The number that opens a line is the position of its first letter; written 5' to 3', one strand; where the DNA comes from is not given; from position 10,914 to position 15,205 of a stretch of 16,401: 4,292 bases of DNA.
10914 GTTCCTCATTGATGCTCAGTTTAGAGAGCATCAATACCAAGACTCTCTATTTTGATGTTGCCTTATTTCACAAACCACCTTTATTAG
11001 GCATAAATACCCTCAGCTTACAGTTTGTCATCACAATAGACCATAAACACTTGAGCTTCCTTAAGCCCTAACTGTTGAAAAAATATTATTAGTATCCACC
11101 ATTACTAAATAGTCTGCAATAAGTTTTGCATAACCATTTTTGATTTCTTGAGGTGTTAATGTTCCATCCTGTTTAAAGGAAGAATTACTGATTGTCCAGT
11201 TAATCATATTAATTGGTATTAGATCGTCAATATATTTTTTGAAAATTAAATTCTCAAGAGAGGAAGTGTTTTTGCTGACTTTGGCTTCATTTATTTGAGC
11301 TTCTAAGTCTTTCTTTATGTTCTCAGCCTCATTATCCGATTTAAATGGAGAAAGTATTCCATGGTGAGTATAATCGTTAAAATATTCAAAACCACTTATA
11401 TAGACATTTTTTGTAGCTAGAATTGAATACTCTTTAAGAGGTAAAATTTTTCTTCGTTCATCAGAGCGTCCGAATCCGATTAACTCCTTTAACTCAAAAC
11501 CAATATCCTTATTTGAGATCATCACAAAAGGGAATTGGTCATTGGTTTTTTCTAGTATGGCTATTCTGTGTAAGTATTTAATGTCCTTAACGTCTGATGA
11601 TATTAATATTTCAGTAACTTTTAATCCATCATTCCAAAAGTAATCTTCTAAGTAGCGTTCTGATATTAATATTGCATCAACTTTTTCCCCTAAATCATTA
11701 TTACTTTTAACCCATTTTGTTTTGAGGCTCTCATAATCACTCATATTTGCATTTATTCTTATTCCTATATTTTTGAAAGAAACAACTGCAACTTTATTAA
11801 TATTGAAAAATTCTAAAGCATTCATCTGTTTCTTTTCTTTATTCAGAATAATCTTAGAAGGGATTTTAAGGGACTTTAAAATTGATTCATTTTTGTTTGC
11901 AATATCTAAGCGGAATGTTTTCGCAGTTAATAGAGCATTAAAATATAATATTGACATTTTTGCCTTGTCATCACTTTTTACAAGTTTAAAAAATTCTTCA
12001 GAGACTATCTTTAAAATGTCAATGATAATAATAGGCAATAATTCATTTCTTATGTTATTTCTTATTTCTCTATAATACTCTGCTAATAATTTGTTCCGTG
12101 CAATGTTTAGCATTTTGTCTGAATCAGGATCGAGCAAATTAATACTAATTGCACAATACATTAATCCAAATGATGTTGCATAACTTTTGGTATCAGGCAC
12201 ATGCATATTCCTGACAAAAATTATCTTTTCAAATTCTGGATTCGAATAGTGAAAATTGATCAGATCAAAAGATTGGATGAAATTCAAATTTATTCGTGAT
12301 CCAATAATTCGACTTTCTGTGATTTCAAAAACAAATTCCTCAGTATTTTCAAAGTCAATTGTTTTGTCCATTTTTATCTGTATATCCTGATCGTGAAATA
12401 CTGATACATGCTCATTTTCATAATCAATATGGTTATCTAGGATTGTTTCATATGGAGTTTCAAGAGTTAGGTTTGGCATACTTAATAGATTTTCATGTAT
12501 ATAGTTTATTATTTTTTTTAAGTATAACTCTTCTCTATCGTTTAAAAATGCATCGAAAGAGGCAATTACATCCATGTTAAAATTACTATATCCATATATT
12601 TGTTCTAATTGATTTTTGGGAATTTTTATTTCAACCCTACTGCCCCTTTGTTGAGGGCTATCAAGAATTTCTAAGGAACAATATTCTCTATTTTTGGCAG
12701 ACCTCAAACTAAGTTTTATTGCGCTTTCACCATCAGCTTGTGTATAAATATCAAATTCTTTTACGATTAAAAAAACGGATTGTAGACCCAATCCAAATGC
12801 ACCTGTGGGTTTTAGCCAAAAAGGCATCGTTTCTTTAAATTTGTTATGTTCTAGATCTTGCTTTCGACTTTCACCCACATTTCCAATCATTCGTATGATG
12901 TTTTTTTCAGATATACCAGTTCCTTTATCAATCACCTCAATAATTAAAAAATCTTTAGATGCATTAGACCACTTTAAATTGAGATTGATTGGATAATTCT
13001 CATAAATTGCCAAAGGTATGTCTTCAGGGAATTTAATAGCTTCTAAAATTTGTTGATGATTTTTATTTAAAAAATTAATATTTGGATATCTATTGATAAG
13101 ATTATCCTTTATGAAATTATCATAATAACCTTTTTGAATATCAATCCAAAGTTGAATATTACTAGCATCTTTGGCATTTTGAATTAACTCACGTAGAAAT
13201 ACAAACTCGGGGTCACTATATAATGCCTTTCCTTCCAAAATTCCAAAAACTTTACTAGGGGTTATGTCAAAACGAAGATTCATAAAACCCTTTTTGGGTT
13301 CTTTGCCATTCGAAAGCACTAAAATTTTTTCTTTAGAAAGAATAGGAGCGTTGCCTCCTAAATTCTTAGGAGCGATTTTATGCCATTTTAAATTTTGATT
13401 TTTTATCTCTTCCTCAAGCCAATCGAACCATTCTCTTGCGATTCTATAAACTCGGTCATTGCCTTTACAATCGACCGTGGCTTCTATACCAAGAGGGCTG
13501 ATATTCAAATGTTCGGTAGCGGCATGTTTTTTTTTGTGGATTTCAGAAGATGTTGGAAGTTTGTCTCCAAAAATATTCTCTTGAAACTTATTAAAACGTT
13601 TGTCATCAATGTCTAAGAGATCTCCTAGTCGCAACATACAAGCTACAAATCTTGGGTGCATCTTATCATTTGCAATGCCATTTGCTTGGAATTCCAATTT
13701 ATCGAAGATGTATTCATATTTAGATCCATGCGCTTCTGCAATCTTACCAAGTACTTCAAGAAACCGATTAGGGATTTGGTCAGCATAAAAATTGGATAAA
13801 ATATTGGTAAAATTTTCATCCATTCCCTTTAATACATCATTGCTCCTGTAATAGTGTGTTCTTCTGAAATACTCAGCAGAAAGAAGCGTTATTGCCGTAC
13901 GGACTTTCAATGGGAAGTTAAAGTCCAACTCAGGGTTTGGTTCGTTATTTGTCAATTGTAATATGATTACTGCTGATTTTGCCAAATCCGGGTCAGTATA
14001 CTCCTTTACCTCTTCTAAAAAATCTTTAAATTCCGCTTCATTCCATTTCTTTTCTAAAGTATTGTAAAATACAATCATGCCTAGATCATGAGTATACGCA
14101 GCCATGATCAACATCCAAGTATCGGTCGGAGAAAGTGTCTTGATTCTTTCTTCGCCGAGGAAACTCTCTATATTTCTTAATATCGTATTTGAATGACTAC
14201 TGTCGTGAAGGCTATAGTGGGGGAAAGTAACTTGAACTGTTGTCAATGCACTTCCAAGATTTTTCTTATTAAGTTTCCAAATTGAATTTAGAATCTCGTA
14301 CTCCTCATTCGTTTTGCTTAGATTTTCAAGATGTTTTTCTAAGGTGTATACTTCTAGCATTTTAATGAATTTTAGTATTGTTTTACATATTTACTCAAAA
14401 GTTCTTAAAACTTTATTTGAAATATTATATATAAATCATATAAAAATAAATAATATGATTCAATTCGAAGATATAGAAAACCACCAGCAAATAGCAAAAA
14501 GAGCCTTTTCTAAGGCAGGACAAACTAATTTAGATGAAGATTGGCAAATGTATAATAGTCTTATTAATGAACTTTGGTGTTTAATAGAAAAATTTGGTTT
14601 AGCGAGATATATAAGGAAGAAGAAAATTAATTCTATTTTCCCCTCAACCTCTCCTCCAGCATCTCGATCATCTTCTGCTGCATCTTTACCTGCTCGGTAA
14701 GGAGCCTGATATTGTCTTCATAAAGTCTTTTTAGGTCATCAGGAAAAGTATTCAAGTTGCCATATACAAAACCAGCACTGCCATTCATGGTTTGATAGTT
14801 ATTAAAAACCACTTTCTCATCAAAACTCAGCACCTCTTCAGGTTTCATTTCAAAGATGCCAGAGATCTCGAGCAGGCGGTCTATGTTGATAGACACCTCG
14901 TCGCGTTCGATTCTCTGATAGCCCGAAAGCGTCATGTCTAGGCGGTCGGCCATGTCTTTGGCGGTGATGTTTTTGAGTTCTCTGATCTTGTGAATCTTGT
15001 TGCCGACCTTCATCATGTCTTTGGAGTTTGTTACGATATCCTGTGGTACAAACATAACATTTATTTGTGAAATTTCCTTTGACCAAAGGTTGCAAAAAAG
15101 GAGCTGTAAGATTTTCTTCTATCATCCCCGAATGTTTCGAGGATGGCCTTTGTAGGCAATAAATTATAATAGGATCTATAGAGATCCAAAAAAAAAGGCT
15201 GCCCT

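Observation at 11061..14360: Stand-alone 1099-aa HD phosphohydrolase + GHKL ATPase fusion: candidate undescribed defence/conflict protein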

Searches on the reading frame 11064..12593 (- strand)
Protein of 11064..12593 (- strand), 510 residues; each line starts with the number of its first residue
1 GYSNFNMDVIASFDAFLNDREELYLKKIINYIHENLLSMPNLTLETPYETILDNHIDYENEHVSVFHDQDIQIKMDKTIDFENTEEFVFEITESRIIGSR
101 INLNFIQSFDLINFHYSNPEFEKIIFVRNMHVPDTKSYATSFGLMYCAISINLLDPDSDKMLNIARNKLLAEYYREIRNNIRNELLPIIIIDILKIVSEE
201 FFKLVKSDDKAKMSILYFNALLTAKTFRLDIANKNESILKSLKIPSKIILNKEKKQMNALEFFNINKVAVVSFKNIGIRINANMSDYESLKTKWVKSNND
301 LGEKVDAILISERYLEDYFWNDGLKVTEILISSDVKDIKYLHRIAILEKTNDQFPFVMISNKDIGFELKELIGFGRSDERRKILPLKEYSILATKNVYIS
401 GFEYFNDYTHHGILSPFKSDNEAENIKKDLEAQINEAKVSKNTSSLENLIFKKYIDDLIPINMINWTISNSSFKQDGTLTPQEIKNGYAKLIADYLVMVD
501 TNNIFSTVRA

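Call 39: predict_structure(alignment_id=A2)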
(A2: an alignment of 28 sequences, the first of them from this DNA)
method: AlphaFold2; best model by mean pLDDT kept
length: 510 residues; sequences in the alignment: 28
mean_pLDDT: 80.0   pTM: 0.79
mean pLDDT of the five models: 80.0, 79.3, 77.4, 76.7, 75.5
residues with pLDDT >= 90: 186; 70-90: 196; 50-70: 94; < 50: 34
segments of 3 or more residues with pLDDT < 50: 1-4, 57-59, 115-120, 136-140, 278-280, 502-510
pLDDT, mean of each block of 10 residues (from residue 1): 55 63 73 69 74 58 63 82 78 88 88 54 68 53 75 80 59 80 89 87 75 92 91 88 93 95 95 63 67 82 91 86 93 61 90 93 88 66 93 88 81 91 92 94 95 96 93 78 97 91 45
secondary structure, 60 per line:
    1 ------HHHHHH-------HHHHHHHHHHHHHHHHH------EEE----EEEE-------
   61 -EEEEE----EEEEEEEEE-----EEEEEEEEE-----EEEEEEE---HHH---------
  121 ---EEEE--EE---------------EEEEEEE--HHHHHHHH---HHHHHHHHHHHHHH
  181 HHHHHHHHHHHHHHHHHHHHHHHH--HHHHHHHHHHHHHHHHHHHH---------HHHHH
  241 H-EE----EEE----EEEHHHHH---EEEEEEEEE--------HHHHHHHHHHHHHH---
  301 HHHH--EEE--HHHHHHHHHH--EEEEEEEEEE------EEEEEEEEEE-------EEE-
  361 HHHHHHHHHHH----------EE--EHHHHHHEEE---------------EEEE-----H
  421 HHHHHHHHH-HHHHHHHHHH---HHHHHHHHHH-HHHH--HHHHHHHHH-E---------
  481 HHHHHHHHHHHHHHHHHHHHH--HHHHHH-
elements in order: H7-12 H20-36 E43-45 E50-53 E62-66 E71-79 E85-93 E99-105 E124-127 E147-153 H156-163 H167-204 H207-226 H236-241 E249-251 E256-258 H259-263 E267-275 H284-297 H301-304 E307-309 H312-321 E324-333 E340-349 E357-359 H361-371 H387-392 E393-395 E411-414 H420-429 H431-440 H444-453 H455-458 H461-469 H481-501 H504-509

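Call 116: fold_search(model_id=the predicted structure, library=pdb)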
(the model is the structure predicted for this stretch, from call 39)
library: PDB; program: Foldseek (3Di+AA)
matches with E <= 10: 130; with E <= 0.001: 0
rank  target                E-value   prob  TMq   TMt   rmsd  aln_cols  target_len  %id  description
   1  8eoa_A                4.7e-03  0.72  0.24  0.21  17.1       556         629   12  Cryo-EM structure of human HSP90B-AIPL1 complex (released 2023-01-25)
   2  8gft_A                9.4e-03  0.95  0.21  0.17  11.1       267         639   13  Hsp90 provides platform for CRaf dephosphorylation by PP5 (released 2023-05-03)
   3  9q8o_A                1.1e-02  0.96  0.22  0.36   9.3       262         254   14  Crystal structure of Hsp82-MD in complex with the CS domain of Sgt1 (released 2026-01-21)
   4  7y04_A                1.2e-02  0.84  0.19  0.17  10.2       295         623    8  Hsp90-AhR-p23 complex (released 2023-01-04)
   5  7zub_A                1.3e-02  0.90  0.25  0.21  11.9       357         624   12  Cryo-EM structure of the indirubin-bound Hsp90-XAP2-AHR complex (released 2022-11-23)
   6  8ffw_B                1.6e-02  0.35  0.21  0.18  19.2       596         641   11  Cryo-EM structure of the GR-Hsp90-FKBP51 complex (released 2023-11-01)
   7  1usv_E                1.7e-02  0.77  0.19  0.30  11.6       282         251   13  The Structure of the complex between Aha1 and HSP90 (released 2004-01-29)
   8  8eob_A                2.0e-02  0.44  0.23  0.20  17.3       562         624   12  Cryo-EM structure of human HSP90B in the closed state (released 2023-01-25)
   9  7zr0_B                2.3e-02  0.80  0.21  0.18   8.9       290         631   12  CryoEM structure of HSP90-CDC37-BRAF(V600E) complex. (released 2022-12-14)
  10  6xld_B                2.3e-02  0.54  0.22  0.19  16.1       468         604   11  Full-length Hsc82 in complex with Aha1 CTD in the presence of AMPPNP (released 2021-06-30)
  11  8gae_B                2.3e-02  0.41  0.22  0.19  17.3       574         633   11  Hsp90 provides platform for CRaf dephosphorylation by PP5 (released 2023-04-26)
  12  2cg9_A                2.4e-02  0.87  0.25  0.21  15.0       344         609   11  Crystal structure of an Hsp90-Sba1 closed chaperone complex (released 2006-04-12)
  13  7krj_A                2.4e-02  0.66  0.22  0.19  12.5       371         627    9  The GR-Maturation Complex: Glucocorticoid Receptor in complex with Hsp90 and co-chaperone p23 (released 2022-01-12)
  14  8h77_A                2.7e-02  0.72  0.23  0.19  12.6       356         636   10  Hsp90-AhR-p23-XAP2 complex (released 2023-01-04)
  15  8fx4_B                2.7e-02  0.66  0.19  0.16  10.9       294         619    9  GC-C-Hsp90-Cdc37 regulatory complex (released 2023-07-12)
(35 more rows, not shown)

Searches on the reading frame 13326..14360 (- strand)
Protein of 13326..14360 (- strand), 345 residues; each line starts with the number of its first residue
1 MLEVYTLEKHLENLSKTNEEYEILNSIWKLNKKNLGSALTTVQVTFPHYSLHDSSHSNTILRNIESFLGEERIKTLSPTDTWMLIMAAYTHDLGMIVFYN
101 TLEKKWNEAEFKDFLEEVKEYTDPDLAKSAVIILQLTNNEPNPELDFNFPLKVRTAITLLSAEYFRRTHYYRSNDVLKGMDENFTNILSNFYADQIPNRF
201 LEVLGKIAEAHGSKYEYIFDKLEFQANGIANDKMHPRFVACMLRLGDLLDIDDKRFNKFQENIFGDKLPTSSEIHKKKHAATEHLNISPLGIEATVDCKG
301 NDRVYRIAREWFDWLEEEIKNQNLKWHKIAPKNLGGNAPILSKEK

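Call 42: search_solved_structures(query=A3, max_evalue=10, show_alignments=3)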
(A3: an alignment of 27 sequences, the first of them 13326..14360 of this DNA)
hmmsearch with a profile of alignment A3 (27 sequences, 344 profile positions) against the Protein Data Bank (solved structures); distinct sequences matched with E-value up to 10: 19.
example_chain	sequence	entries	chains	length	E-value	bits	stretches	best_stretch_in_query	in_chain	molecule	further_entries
3ecm_A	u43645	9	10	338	0.001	21.5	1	32-92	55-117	High affinity cAMP-specific and IBMX-insensitive 3',5'-cyclic phosphodiesterase 8A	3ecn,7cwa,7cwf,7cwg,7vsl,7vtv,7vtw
8yta_A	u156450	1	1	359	0.0017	20.7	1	32-92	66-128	High affinity cAMP-specific and IBMX-insensitive 3',5'-cyclic phosphodiesterase 8A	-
5vyd_A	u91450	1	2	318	0.0031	19.9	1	23-92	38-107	Phosphodiesterase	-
5h2q_A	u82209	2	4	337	0.0039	19.5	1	32-92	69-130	Phosphodiesterase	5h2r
7d7p_A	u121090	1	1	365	0.004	19.5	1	23-92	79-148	Phosphodiesterase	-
4i15_A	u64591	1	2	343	0.0043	19.4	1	32-92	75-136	Class 1 phosphodiesterase PDEB1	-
4phl_A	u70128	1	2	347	0.0045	19.3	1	32-92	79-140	Class 1 phosphodiesterase PDEB1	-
5g2b_A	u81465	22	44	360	0.0046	19.3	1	32-92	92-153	CLASS 1 PHOSPHODIESTERASE PDEB1 | PHOSPHODIESTERASE B1 | Phosphodiesterase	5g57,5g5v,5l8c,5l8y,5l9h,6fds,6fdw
5b25_A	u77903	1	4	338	0.23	13.7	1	18-92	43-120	Calcium/calmodulin-dependent 3',5'-cyclic nucleotide phosphodiesterase 1B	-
3n3z_A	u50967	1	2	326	0.31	13.3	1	33-99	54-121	High affinity cGMP-specific 3',5'-cyclic phosphodiesterase 9A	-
2hd1_A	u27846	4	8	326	0.32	13.2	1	33-99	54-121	Phosphodiesterase 9A | High affinity cGMP-specific 3',5'-cyclic phosphodiesterase 9A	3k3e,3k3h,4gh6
3dy8_A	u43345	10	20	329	0.34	13.1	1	33-99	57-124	human phosphodiesterase 9 | High affinity cGMP-specific 3',5'-cyclic phosphodiesterase 9A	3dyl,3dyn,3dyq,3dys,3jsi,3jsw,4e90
6a3n_A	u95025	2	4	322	0.34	13.1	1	34-100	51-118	High affinity cGMP-specific 3',5'-cyclic phosphodiesterase 9A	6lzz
2yy2_A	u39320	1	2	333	0.35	13.1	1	33-132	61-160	High-affinity cGMP-specific 3',5'-cyclic phosphodiesterase 9A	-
3g3n_A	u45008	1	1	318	0.38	13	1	30-92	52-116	High affinity cAMP-specific 3',5'-cyclic phosphodiesterase 7A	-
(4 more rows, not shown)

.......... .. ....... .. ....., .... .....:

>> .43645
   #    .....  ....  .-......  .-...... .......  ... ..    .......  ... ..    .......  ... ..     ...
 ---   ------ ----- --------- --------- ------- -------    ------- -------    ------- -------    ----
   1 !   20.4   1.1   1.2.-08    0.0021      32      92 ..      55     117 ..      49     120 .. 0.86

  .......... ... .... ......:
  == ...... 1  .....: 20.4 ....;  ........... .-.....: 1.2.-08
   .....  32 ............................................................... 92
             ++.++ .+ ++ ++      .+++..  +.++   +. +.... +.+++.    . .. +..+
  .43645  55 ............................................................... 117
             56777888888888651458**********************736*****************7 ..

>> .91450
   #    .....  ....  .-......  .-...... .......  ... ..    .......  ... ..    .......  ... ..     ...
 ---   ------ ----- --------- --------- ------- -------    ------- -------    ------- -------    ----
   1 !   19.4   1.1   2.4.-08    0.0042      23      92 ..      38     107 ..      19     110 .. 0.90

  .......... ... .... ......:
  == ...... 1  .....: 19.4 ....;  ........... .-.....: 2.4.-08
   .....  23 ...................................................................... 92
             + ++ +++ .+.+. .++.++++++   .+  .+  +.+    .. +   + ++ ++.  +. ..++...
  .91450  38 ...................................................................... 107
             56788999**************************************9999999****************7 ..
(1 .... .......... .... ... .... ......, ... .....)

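Call 44: search_protein_families(library=pfam, alignment_id=A3, max_evalue=1)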
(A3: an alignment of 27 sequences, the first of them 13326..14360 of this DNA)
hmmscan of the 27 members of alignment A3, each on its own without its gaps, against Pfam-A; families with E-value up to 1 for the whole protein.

A. member 1, window:13326-14360:- (345 aa): 3 families
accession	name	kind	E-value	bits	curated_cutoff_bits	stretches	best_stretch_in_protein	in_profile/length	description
PF24391.1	HD-CE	-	1.1e-49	169.9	27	1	46-321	1-263/263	HD-CE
PF01966.28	HD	-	0.049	14.4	22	1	83-125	26-73/116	HD domain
PF05153.21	MIOX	-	0.072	13.1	25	1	49-107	45-103/249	Myo-inositol oxygenase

B. families by the number of members that match (of 27 scanned): 20 families
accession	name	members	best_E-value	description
PF24391.1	HD-CE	27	2.6e-59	HD-CE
PF01966.28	HD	15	0.0019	HD domain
PF05153.21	MIOX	2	0.072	Myo-inositol oxygenase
PF16652.11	PH_13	2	0.081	Pleckstrin homology domain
PF04079.22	SMC_ScpB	2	0.16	Segregation and condensation complex subunit ScpB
PF00233.25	PDEase_I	1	0.014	3'5'-cyclic nucleotide phosphodiesterase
PF11698.14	V-ATPase_H_C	1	0.016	V-ATPase subunit H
PF22365.1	PfNDH2_hel_ins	1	0.019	PfNDH2 helical insertion domain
PF24401.1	iHD-CE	1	0.019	iHD-CE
PF07341.16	DUF1473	1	0.023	Protein of unknown function (DUF1473)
PF13289.12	SIR2_2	1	0.034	SIR2-like domain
PF09724.14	Dcc1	1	0.047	Sister chromatid cohesion protein Dcc1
PF16878.10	SIX1_SD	1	0.055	Transcriptional regulator, SIX1, N-terminal SD domain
PF19782.4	DUF6267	1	0.072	Family of unknown function (DUF6267)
PF02349.20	MSG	1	0.082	Major surface glycoprotein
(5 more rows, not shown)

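Call 85: predict_structure(alignment_id=A5)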
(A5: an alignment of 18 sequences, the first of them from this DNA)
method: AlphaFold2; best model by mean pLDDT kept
length: 345 residues; sequences in the alignment: 18
mean_pLDDT: 68.7   pTM: 0.66
mean pLDDT of the five models: 68.7, 61.8, 58.3, 56.2, 55.5
residues with pLDDT >= 90: 9; 70-90: 148; 50-70: 170; < 50: 18
segments of 3 or more residues with pLDDT < 50: 191-196, 225-229
pLDDT, mean of each block of 10 residues (from residue 1): 78 87 82 73 56 69 86 82 82 56 67 86 83 80 65 71 63 56 57 51 61 61 53 65 75 55 60 67 72 73 74 74 65 57 52
secondary structure, 60 per line:
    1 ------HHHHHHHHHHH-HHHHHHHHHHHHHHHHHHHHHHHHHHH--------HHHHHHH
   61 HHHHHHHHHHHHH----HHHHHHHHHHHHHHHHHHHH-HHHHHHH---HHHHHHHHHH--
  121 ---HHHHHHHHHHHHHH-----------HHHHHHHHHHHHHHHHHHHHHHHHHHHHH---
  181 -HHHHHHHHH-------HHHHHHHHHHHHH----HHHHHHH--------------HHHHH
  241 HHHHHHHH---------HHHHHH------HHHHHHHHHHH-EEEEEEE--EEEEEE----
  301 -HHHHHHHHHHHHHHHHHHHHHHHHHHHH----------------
elements in order: H7-17 H19-45 H54-73 H78-97 H99-105 H109-118 H124-137 H149-177 H182-190 H198-210 H215-221 H236-248 H258-263 H270-280 E282-288 E291-296 H302-329

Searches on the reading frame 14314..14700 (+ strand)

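Call 5: search_protein_families(library=pfam, proteins=[window:14314-14700:+], max_evalue=0.1)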
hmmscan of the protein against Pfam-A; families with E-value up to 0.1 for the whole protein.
window:14314-14700:+ (128 aa): 1 family
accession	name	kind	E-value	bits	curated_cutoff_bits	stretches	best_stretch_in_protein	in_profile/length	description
PF17518.7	DUF5443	-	0.012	15.1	25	1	24-81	144-195/344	Family of unknown function (DUF5443)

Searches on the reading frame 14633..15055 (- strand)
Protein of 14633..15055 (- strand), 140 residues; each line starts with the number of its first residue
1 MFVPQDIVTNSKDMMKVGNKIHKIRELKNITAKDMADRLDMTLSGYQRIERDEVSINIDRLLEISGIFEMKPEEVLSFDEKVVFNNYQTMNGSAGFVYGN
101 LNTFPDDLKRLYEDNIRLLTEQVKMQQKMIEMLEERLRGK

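Call 5: search_protein_families(library=pfam, proteins=[window:14633-15055:-], max_evalue=0.1)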
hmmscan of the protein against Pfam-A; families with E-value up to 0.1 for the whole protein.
window:14633-15055:- (140 aa): 5 families
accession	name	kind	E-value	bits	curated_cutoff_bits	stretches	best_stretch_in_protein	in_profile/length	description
PF01381.28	HTH_3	-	2.2e-09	37.7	23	1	21-74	1-54/55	Helix-turn-helix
PF13443.12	HTH_26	-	7.5e-06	26.6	22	1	20-79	1-61/63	Cro/C1-type HTH DNA-binding domain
PF12844.13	HTH_19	-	0.00094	19.5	30.2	1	18-76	1-59/64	Helix-turn-helix domain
PF13560.12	HTH_31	-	0.023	15.4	27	1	21-58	6-44/64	Helix-turn-helix domain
PF21825.2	crAss001_48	-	0.077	13.3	24.8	0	107-137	29-59/61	crAss001_48 related protein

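Call 6: search_protein_families(library=padloc, proteins=[window:14633-15055:-], max_evalue=0.1)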
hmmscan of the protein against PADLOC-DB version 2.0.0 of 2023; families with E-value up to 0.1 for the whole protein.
window:14633-15055:- (140 aa): 6 families
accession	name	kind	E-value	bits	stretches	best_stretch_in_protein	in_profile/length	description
PDLC02926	HTH_VI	-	6.1e-08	30.8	1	17-81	2-66/92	-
PDLC04775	PDC-M69A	-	3.4e-07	28.8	1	14-87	5-78/113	-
PDLC03665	Control_protein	-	7.4e-06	24.2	1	15-79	7-72/77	control protein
PDLC03954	RmrA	-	2.7e-05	21.3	1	17-127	11-120/380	-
PDLC03945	RmrA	-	0.00026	18.3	1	15-73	1-59/394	-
PDLC04142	capH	-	0.0033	16.5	1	13-121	3-100/103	capH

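Call 7: search_protein_families(library=ncbifam, proteins=[window:14633-15055:-], max_evalue=0.1)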
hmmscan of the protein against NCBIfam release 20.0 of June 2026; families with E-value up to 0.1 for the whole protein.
window:14633-15055:- (140 aa): 9 families
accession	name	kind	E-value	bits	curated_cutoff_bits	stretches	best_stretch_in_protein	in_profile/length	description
NF041951.1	phage_RstR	subfamily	1.2e-06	28.7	80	1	15-76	1-62/108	RstR family transcriptional repressor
NF047948.1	male_kill_WMK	equivalog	4.5e-06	26.3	300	1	13-77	159-223/300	WO male-killing family protein Wmk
NF052239.1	antitox_spr1629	equivalog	0.0005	19.3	335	1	15-76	1-62/377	spr1629 family repressor/antitoxin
NF007408.0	PRK09943.1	equivalog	0.0013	18.3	211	1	13-80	4-71/185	HTH-type transcriptional regulator PuuR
NF058600.1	TransRegSco1979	equivalog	0.0074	15.4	350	1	15-70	7-66/280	Sco1979 family transcriptional regulator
TIGR03070.1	couple_hipB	subfamily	0.014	15.3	71.65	1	17-64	3-50/58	type II toxin-antitoxin system Y4mF family antitoxin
NF038139.1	Reg_Aceta_RamB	equivalog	0.041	12.5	700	1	17-72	3-58/465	acetate metabolism transcriptional regulator RamB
NF006015.0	PRK08154.1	subfamily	0.087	12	204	0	13-80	27-94/314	anaerobic benzoate catabolism transcriptional regulator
TIGR03830.1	CxxCG_CxxCG_HTH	subfamily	0.089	12.6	61.8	0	12-63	61-114/127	type II TA system antitoxin MqsA family protein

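Call 117: search_protein_families(library=phrogs, proteins=[window:14633-15055:-], max_evalue=0.001)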
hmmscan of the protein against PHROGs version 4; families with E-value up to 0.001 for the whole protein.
window:14633-15055:- (140 aa): 2 families
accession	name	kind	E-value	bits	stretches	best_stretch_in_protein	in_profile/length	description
phrog_8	-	transcription regulation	6.5e-11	43.3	1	8-129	68-154/346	transcriptional regulator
phrog_3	-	transcription regulation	1.6e-10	42.3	1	10-85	82-155/430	transcriptional repressor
